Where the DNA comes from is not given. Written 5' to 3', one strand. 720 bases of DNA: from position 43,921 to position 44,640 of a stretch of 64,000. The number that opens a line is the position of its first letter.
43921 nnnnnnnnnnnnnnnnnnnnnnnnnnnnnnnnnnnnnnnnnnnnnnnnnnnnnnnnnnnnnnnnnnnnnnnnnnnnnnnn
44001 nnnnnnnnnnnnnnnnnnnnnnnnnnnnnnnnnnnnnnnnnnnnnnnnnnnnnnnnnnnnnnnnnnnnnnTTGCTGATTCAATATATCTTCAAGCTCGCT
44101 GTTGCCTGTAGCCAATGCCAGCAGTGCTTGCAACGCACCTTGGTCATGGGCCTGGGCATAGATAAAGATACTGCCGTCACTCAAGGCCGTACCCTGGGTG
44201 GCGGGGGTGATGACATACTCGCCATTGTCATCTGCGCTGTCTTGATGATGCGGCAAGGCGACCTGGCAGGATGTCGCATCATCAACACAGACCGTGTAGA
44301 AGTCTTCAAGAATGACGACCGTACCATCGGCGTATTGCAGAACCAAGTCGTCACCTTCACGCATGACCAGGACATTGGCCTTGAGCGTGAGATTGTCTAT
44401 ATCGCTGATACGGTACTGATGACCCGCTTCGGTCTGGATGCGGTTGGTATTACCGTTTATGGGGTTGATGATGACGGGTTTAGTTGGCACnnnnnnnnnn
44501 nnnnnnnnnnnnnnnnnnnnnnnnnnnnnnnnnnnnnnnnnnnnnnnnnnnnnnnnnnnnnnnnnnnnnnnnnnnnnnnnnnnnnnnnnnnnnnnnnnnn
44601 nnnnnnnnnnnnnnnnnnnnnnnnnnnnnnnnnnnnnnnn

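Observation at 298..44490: A single 44.2-kb ORF encoding a ~1.5-MDa (14,730 aa) secreted repeat protein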

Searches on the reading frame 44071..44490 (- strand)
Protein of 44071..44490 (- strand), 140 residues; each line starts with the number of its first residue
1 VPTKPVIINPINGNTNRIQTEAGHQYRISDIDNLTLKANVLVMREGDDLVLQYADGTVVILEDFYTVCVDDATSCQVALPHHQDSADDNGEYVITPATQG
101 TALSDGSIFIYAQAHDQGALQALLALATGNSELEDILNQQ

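Call 17: search_protein_families(library=ncbifam, proteins=[window:44101-44490:-], max_evalue=10)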
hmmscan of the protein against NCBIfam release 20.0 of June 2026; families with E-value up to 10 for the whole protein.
window:44101-44490:- (130 aa): 3 families
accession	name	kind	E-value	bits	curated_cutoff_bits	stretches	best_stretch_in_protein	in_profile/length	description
NF033677.1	biofilm_BapA_N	domain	8.8e-05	22.3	35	1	43-66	41-64/64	BapA prefix-like domain-containing protein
NF040520.1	Ig_like_BLP2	equivalog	0.019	13.1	750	1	42-84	43-83/730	Ig-like repeat protein Blp2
NF011009.0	PRK14435.1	equivalog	0.17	12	119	1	102-124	36-57/90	acylphosphatase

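Call 31: search_protein_representatives(protein=window:44071-44490:-)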
Query: 140 residues. Proteins with E-value up to 0.001 (for the whole library): 159; up to 1e-10: 16; up to 1e-30: 3. The best 150 are listed.
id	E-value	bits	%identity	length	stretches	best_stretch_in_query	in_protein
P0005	2.1e-71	254.6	93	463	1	1-140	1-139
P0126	1.1e-67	242.6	84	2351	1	1-140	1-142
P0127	7.7e-31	123.4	57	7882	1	1-140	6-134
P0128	1.9e-30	122.1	56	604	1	1-140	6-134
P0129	3.4e-30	121.3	57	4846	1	1-140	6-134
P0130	4.5e-30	120.9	56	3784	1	1-140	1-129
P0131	4.2e-17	78.9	42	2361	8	24-78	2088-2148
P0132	1.6e-13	67.3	45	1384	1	12-135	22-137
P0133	5.5e-13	65.6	47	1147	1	13-137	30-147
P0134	4.8e-12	62.6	44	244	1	13-137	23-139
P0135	6.1e-12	62.3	40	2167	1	9-119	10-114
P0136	3.5e-11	59.8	45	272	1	13-117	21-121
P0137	5.2e-11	59.2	45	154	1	14-122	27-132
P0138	5.5e-11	59.2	37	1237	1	5-123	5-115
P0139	6.4e-11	58.9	43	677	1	13-135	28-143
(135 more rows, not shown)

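Call 35: find_homologous_proteins(query=A1, max_evalue=0.001)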
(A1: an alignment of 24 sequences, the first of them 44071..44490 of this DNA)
Query A1 (24 sequences) (140 aa, profile of the alignment): 6 proteins with E <= 0.001 among 1801 candidates.
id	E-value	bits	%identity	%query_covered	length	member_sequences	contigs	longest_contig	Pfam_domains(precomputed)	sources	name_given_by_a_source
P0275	1.9e-50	188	40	91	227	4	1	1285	-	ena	-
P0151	4.8e-50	187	37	89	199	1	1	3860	-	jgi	jgi:hypothetical protein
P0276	1.5e-45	172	35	74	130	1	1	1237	-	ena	-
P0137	4.6e-31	125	38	79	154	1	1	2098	-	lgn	-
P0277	1.7e-28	117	32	51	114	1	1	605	-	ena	-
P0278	1.7e-27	114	40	56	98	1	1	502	-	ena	-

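Call 36: search_protein_families(library=pfam, alignment_id=A1, max_evalue=0.01)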
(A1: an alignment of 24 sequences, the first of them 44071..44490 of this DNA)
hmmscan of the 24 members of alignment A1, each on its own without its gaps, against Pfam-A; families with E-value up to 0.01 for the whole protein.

A. member 1, window:44071-44490:- (140 aa): 1 family
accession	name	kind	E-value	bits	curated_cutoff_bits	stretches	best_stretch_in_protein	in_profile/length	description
PF22783.1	BapA_N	-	0.0017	18.4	27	1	42-70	42-70/123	BapA, prefix-like domain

B. families by the number of members that match (of 24 scanned): 1 family
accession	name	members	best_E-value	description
PF22783.1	BapA_N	12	4.9e-05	BapA, prefix-like domain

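Call 37: search_solved_structures(query=A1, max_evalue=10, show_alignments=2)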
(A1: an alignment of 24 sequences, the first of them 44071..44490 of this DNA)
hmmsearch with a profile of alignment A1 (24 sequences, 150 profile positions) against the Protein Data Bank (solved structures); distinct sequences matched with E-value up to 10: 0.

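Call 42: predict_structure(alignment_id=A1)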
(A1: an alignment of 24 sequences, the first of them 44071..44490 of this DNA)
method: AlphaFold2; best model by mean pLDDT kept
length: 140 residues; sequences in the alignment: 24
mean_pLDDT: 86.4   pTM: 0.82
mean pLDDT of the five models: 86.4, 84.3, 84.2, 82.0, 79.2
residues with pLDDT >= 90: 73; 70-90: 53; 50-70: 8; < 50: 6
segments of 3 or more residues with pLDDT < 50: 85-88
pLDDT, mean of each block of 10 residues (from residue 1): 77 93 89 85 95 95 90 83 56 89 92 89 89 88
secondary structure, 60 per line:
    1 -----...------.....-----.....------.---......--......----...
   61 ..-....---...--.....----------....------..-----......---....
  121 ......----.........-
elements in order: E6-8 E15-19 E25-29 E40-45 E48-53 E58-62 H64-67 E76-80 E91-94 E108-113 H117-126 H131-139

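Call 69: find_related_loci(query=A1, collection=metagenome_contigs, flank=10000)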
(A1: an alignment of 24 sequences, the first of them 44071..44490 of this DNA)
Query A1 (140 aa) in metagenome_contigs; peptide patterns used: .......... (x = any residue, [..] = any of these).
214 stretches matched a pattern; 38 encode a relative of the query (tblastn E <= 1e-3); 38 distinct loci.
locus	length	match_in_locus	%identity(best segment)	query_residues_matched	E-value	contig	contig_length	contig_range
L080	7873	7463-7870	37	3-139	4e-20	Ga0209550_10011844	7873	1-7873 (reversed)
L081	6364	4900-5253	40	13-137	2e-18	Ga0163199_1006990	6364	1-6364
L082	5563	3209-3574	39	10-137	1e-17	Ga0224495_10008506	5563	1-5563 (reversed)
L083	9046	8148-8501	39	13-137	7e-17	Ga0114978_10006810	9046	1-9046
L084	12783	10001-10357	36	13-139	4e-16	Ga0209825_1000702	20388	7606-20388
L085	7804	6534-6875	37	13-134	2e-15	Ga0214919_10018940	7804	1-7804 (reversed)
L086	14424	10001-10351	37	13-138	2e-15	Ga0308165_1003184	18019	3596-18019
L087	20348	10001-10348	38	13-137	3e-15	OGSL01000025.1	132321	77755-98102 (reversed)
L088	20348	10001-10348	38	13-137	9e-15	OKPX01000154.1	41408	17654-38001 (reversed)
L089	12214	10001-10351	37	13-138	8e-15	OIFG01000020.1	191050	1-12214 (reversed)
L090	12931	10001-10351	36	13-138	2e-14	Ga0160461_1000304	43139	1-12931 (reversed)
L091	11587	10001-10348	37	13-137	5e-14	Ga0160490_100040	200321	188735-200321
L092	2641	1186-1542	37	13-122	4e-14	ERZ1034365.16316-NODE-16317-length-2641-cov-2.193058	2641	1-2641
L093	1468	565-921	37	13-122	4e-14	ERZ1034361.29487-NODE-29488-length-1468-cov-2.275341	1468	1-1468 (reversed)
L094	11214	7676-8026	36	13-138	6e-14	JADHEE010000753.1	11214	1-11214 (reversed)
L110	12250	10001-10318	35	6-112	2e-12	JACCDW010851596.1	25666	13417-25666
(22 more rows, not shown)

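Call 71: search_protein_families(library=pfam, proteins=[L088:5027-6397:+, L088:6379-8622:+, L088:8573-9862:+, L110:5213-6607:+, L110:6592-8748:+, L110:8634-9893:+, L083:3459-4781:+, L083:4706-6889:+, L083:6739-8052:+], max_evalue=0.00001)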
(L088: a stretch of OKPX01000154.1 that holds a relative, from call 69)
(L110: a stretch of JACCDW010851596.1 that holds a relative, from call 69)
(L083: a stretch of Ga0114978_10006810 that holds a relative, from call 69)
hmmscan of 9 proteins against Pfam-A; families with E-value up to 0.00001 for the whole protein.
L088:5027-6397:+ (457 aa): 1 family
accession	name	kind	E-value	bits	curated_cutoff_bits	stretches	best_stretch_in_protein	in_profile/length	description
PF02321.23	OEP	-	2.4e-41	142.1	22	2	59-232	5-186/187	Outer membrane efflux protein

L088:6379-8622:+ (748 aa): 2 families
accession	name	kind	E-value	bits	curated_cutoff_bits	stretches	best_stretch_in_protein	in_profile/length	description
PF00005.33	ABC_tran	-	7.3e-28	98.3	25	1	509-653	5-137/137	ABC transporter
PF00664.28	ABC_membrane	-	5.4e-17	62.8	28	1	179-434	7-266/274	ABC transporter transmembrane region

L088:8573-9862:+ (430 aa): 3 families
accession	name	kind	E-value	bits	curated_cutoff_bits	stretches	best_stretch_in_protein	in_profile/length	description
PF13437.12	HlyD_3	-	1.3e-19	71.3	22.2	1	267-370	3-96/106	HlyD family secretion protein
PF16576.10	HlyD_D23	-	1.2e-09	38.2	30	1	206-346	51-186/214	Barrel-sandwich domain of CusB or HlyD membrane-fusion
PF13533.13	Biotin_lipoyl_2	-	2e-07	31.1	29.8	1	89-113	8-32/32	Biotin-lipoyl like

L110:5213-6607:+ (465 aa): 1 family
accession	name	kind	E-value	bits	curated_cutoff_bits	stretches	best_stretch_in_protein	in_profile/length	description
PF02321.23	OEP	-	9.9e-38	130.3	22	2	46-228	2-187/187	Outer membrane efflux protein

L110:6592-8748:+ (719 aa): 2 families
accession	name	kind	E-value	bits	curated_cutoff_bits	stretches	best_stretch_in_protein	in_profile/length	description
PF00005.33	ABC_tran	-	3.3e-29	102.7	25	1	497-643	5-137/137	ABC transporter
PF00664.28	ABC_membrane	-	1.2e-17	64.9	28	1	172-427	9-268/274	ABC transporter transmembrane region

L110:8634-9893:+ (420 aa): 3 families
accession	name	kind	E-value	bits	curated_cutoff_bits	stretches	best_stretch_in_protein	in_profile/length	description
PF13437.12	HlyD_3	-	2.3e-21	77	22.2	1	266-381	2-100/106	HlyD family secretion protein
PF00364.28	Biotin_lipoyl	-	7.8e-08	32.5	22.1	0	87-120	10-42/73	Biotin-requiring enzyme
PF13533.13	Biotin_lipoyl_2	-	6.5e-07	29.5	29.8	0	91-115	8-32/32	Biotin-lipoyl like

L083:3459-4781:+ (441 aa): 1 family
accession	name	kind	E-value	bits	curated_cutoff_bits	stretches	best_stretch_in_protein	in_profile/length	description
PF02321.23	OEP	-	1.3e-37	129.9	22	2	44-227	1-187/187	Outer membrane efflux protein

L083:4706-6889:+ (728 aa): 2 families
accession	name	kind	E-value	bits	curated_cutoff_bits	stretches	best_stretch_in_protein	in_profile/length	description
PF00005.33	ABC_tran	-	7.9e-29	101.4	25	1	512-657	6-137/137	ABC transporter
PF00664.28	ABC_membrane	-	1.2e-14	55.1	28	1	181-440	5-268/274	ABC transporter transmembrane region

L083:6739-8052:+ (438 aa): 2 families
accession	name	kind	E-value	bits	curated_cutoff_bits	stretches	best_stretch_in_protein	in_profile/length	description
PF13437.12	HlyD_3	-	3.1e-19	70.1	22.2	1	283-390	1-97/106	HlyD family secretion protein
PF16576.10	HlyD_D23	-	3.1e-09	36.9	30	1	240-363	77-185/214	Barrel-sandwich domain of CusB or HlyD membrane-fusion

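Call 72: search_protein_families(library=ncbifam, proteins=[L088:5027-6397:+, L088:6379-8622:+, L088:8573-9862:+, L088:9920-17833:+, L110:6592-8748:+, L083:4706-6889:+], max_evalue=0.00001)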
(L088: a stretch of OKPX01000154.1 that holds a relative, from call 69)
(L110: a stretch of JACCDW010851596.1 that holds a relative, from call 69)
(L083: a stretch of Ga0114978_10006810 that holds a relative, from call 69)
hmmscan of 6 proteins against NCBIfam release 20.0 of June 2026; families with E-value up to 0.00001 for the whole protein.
L088:5027-6397:+ (457 aa): 5 families
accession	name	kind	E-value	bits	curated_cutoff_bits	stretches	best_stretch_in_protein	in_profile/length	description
TIGR01844.1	type_I_sec_TolC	subfamily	2.6e-44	151.9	225.15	1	54-446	4-410/414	TolC family outer membrane protein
TIGR01845.1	outer_NodT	subfamily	1.9e-15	56.6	210.05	1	62-428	66-452/460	efflux transporter outer membrane subunit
NF007002.0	PRK09465.1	equivalog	7e-12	44.6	495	1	60-438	31-428/460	outer membrane channel protein TolC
NF045679.1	DiMtlExpIhpA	equivalog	2e-08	33.4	650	1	97-228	79-209/424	divalent metal ion exporter subunit IhpA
NF047721.1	ToxDrgExpTdeA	equivalog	2.3e-07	30.1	550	1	109-313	119-324/455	toxin/drug exporter TdeA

L088:6379-8622:+ (748 aa): 175 families (the best 25 are shown)
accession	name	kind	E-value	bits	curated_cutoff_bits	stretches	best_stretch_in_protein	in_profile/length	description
TIGR03375.1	type_I_sec_LssB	subfamily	8.2e-175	583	693.1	1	16-716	7-693/696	type I secretion system permease/ATPase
TIGR01842.1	type_I_sec_PrtD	subfamily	1.9e-88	297.4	510.15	1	170-712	5-541/544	type I secretion system permease/ATPase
TIGR01846.1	type_I_sec_HlyB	subfamily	3.3e-79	266.9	725.55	1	161-711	129-678/694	type I secretion system permease/ATPase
TIGR03796.1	NHLM_micro_ABC1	equivalog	9.9e-67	225.7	853.3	1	156-709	139-696/710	NHLP family bacteriocin export ABC transporter peptidase/permease/ATPase subunit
TIGR03797.1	NHLM_micro_ABC2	equivalog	1.1e-61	209.3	709.4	1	154-711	119-671/686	NHLP bacteriocin export ABC transporter permease/ATPase subunit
TIGR02857.1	CydD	equivalog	4e-54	184.4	435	1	171-689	3-522/529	thiol reductant ABC exporter subunit CydD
TIGR02868.1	CydC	equivalog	7.2e-52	176.7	329.05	1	245-683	87-529/530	thiol reductant ABC exporter subunit CydC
TIGR02203.1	MsbA_lipidA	equivalog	5.5e-50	170.4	602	1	230-711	74-555/572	lipid A export permease/ATP-binding protein MsbA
TIGR02204.1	MsbA_rel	hypoth_equivalog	9.1e-46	156.7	780.4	1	168-709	14-559/576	ABC transporter, permease/ATP-binding protein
NF008364.0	PRK11160.1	equivalog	8.2e-44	150.1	630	1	332-710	183-560/575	heme ABC transporter ATP-binding protein/permease CydC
TIGR01193.1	bacteriocin_ABC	subfamily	1.3e-40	139.6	523.85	1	166-712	151-696/708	peptide cleavage/export ABC transporter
NF008379.0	PRK11174.1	equivalog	3.2e-40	138.4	684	1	446-707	309-566/588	heme ABC transporter permease/ATP-binding protein CydD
TIGR00958.1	3a01208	subfamily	3.3e-38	131.5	874.6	1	388-706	379-695/711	antigen peptide transporter 2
NF010178.0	PRK13657.1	equivalog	3e-35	121.7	733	1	398-709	245-554/588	glucan ABC transporter ATP-binding protein/ permease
NF052233.1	CphA_assoc_ABC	equivalog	1.4e-33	116.2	880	1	176-712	196-730/766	cyanophycin metabolism-associated ABC transporter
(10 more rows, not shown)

L088:8573-9862:+ (430 aa): 10 families
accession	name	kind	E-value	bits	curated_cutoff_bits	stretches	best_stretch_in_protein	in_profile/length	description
TIGR01843.1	type_I_hlyD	subfamily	5.7e-92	308.9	208.65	2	201-430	208-422/422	HlyD family type I secretion periplasmic adaptor subunit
TIGR00998.1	8a0101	subfamily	6.5e-22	77.9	390.8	1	47-330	7-269/334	EmrA/EmrK family multidrug efflux transporter periplasmic adaptor subunit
TIGR03794.1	NHLM_micro_HlyD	equivalog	1.7e-16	60.1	156.2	1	48-346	25-338/421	NHLP bacteriocin system secretion protein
NF002939.0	PRK03598.1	equivalog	3.6e-14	52.7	393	1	46-344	11-280/332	secretion protein HlyD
NF007785.0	PRK10476.1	equivalog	4.8e-12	45.4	376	1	36-137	8-104/347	multidrug transporter subunit MdtN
TIGR02971.1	heterocyst_DevB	subfamily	7.5e-12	45.3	129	1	90-345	25-279/327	ABC exporter membrane fusion protein, DevB family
TIGR01730.1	RND_mfp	subfamily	5.4e-11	42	94.9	1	70-136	16-81/322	efflux RND transporter periplasmic adaptor subunit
TIGR01000.1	bacteriocin_acc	subfamily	2.1e-07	30.2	258.85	0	44-138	23-117/457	bacteriocin secretion accessory protein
NF011715.0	PRK15136.1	equivalog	6.7e-07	28.3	563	0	49-193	29-173/390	multidrug efflux MFS transporter periplasmic adaptor subunit EmrA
NF008606.0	PRK11578.1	equivalog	9.3e-07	28.3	342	1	71-142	52-122/371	macrolide transporter subunit MacA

L088:9920-17833:+ (2638 aa): 2 families
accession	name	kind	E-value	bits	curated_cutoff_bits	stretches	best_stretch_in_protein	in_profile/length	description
NF033814.1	copper_CopC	equivalog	5.1e-06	26.9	95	0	2368-2449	12-87/107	copper homeostasis periplasmic binding protein CopC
NF041940.1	choice_anch_X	domain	5.6e-06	26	25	1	2308-2328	5-25/37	choice-of-anchor X domain-containing protein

L110:6592-8748:+ (719 aa): 177 families (the best 25 are shown)
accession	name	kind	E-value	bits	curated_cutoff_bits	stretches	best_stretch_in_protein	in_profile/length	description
TIGR03375.1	type_I_sec_LssB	subfamily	1.6e-185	618.4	693.1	1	22-706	3-694/696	type I secretion system permease/ATPase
TIGR01846.1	type_I_sec_HlyB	subfamily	5.4e-90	302.6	725.55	1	46-703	21-681/694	type I secretion system permease/ATPase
TIGR01842.1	type_I_sec_PrtD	subfamily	4.5e-89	299.4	510.15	1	158-704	2-544/544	type I secretion system permease/ATPase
TIGR03796.1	NHLM_micro_ABC1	equivalog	1.9e-67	228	853.3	1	149-702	141-700/710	NHLP family bacteriocin export ABC transporter peptidase/permease/ATPase subunit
TIGR03797.1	NHLM_micro_ABC2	equivalog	1.1e-65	222.4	709.4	1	114-702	88-673/686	NHLP bacteriocin export ABC transporter permease/ATPase subunit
TIGR01193.1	bacteriocin_ABC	subfamily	9.8e-59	199.5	523.85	1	157-702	151-697/708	peptide cleavage/export ABC transporter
NF052233.1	CphA_assoc_ABC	equivalog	4.4e-53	180.7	880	1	198-703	230-732/766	cyanophycin metabolism-associated ABC transporter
TIGR02203.1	MsbA_lipidA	equivalog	1.6e-52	178.8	602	1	161-703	21-558/572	lipid A export permease/ATP-binding protein MsbA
TIGR02857.1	CydD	equivalog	1.1e-51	176.4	435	1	167-686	8-529/529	thiol reductant ABC exporter subunit CydD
TIGR02204.1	MsbA_rel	hypoth_equivalog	2.5e-51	175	780.4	1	288-702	151-563/576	ABC transporter, permease/ATP-binding protein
TIGR02868.1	CydC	equivalog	7.9e-49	166.7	329.05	1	277-674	135-530/530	thiol reductant ABC exporter subunit CydC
TIGR00958.1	3a01208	subfamily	2.2e-47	161.7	874.6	1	219-701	218-701/711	antigen peptide transporter 2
NF045513.1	HepA_fam_ABC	equivalog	2.8e-47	161.5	725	1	233-701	126-596/610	heterocyst formation ABC transporter subunit HepA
NF008364.0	PRK11160.1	equivalog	6e-47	160.5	630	1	290-704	162-565/575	heme ABC transporter ATP-binding protein/permease CydC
NF010178.0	PRK13657.1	equivalog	3.3e-45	154.6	733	1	396-700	252-556/588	glucan ABC transporter ATP-binding protein/ permease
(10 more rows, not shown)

L083:4706-6889:+ (728 aa): 179 families (the best 25 are shown)
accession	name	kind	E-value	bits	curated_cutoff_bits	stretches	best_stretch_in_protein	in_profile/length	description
TIGR03375.1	type_I_sec_LssB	subfamily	1.7e-191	638.1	693.1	1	27-719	2-693/696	type I secretion system permease/ATPase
TIGR01842.1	type_I_sec_PrtD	subfamily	4.1e-95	319.4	510.15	1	175-717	6-543/544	type I secretion system permease/ATPase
TIGR01846.1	type_I_sec_HlyB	subfamily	3.2e-86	290.1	725.55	1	103-722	67-686/694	type I secretion system permease/ATPase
TIGR03796.1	NHLM_micro_ABC1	equivalog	1.1e-65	222.2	853.3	1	163-719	142-703/710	NHLP family bacteriocin export ABC transporter peptidase/permease/ATPase subunit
TIGR03797.1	NHLM_micro_ABC2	equivalog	1.8e-62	211.8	709.4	1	151-717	112-674/686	NHLP bacteriocin export ABC transporter permease/ATPase subunit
TIGR01193.1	bacteriocin_ABC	subfamily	1.8e-60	205.3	523.85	1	170-717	151-698/708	peptide cleavage/export ABC transporter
TIGR02857.1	CydD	equivalog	4.4e-52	177.7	435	1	456-699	284-528/529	thiol reductant ABC exporter subunit CydD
TIGR02203.1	MsbA_lipidA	equivalog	2.2e-51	175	602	1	208-718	48-559/572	lipid A export permease/ATP-binding protein MsbA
NF045513.1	HepA_fam_ABC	equivalog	9.5e-50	169.6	725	1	248-718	128-599/610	heterocyst formation ABC transporter subunit HepA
NF008364.0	PRK11160.1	equivalog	2.5e-48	165.1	630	1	384-720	235-567/575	heme ABC transporter ATP-binding protein/permease CydC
TIGR02204.1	MsbA_rel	hypoth_equivalog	5.2e-48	164.1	780.4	1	315-719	160-566/576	ABC transporter, permease/ATP-binding protein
TIGR00958.1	3a01208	subfamily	6.4e-46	156.9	874.6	1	50-719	49-705/711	antigen peptide transporter 2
TIGR02868.1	CydC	equivalog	1.7e-45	155.6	329.05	1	380-688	224-530/530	thiol reductant ABC exporter subunit CydC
NF052233.1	CphA_assoc_ABC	equivalog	3e-45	154.8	880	1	354-718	371-733/766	cyanophycin metabolism-associated ABC transporter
NF010178.0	PRK13657.1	equivalog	4.2e-45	154.3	733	1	409-719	252-561/588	glucan ABC transporter ATP-binding protein/ permease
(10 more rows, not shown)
